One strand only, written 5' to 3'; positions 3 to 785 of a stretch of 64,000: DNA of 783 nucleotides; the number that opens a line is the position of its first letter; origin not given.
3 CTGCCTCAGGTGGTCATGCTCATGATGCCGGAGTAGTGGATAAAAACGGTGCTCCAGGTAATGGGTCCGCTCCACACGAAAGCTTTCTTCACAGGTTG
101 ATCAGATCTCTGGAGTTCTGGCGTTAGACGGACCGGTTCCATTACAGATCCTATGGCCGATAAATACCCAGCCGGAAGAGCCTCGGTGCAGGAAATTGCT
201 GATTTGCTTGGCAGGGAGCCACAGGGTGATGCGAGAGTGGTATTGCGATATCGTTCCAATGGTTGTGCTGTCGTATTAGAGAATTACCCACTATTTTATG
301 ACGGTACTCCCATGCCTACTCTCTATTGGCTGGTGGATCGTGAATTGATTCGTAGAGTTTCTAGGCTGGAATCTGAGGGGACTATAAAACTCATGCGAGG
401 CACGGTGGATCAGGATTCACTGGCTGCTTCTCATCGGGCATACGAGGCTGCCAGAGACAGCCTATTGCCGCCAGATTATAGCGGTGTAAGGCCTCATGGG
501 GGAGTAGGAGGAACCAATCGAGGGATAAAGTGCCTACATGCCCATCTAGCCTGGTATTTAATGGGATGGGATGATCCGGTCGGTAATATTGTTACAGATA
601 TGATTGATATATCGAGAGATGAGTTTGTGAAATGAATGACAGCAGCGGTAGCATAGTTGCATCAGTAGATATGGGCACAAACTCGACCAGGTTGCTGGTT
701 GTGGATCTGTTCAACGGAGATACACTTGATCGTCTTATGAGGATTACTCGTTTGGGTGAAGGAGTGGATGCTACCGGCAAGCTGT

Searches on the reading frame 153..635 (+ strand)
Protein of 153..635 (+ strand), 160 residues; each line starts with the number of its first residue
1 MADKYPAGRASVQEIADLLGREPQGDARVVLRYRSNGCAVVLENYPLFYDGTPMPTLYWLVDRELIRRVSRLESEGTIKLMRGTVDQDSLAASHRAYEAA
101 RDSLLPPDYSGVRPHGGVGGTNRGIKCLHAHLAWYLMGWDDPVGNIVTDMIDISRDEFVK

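Call 36: find_encoding_contigs(protein=window:153-635:+, flank=10000, max_places=2)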
Protein window:153-635:+ (160 aa): 11 contigs read that carry it; 2 places shown.
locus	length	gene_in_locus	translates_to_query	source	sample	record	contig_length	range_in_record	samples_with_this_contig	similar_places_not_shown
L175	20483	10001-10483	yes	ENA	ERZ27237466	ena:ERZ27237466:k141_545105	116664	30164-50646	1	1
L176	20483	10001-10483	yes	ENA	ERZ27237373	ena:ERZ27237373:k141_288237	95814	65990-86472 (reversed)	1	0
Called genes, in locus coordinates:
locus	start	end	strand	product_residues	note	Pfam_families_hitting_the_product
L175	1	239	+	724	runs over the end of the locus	PF06480:FtsH_ext, PF00004:AAA, PF07728:AAA_5 (weak), PF17862:AAA_lid_3, PF01434:Peptidase_M41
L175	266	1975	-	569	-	PF01229:Glyco_hydro_39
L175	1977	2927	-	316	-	PF00561:Abhydrolase_1, PF12146:Hydrolase_4, PF12697:Abhydrolase_6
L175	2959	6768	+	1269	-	PF17757:UvrB_inter, PF02559:CarD_TRCF_RID, PF00270:DEAD, PF04851:ResIII (weak), PF00271:Helicase_C, PF03461:TRCF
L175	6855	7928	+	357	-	PF13145:Rotamase_2, PF00639:Rotamase (weak)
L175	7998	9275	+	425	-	PF03952:Enolase_N, PF00113:Enolase_C, PF13378:MR_MLE_C (weak)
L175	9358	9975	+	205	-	-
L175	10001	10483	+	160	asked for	PF04417:DUF501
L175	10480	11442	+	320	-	PF02541:Ppx-GppA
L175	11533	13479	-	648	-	PF13489:Methyltransf_23 (weak), PF00535:Glycos_transf_2 (weak)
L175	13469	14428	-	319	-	PF13641:Glyco_tranf_2_3 (faint)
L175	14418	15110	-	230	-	PF04989:RMNT_CmcI, PF13578:Methyltransf_24 (weak)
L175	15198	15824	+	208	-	PF13302:Acetyltransf_3, PF00583:Acetyltransf_1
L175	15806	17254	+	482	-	PF00202:Aminotran_3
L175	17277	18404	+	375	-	PF00155:Aminotran_1_2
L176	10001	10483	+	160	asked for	PF04417:DUF501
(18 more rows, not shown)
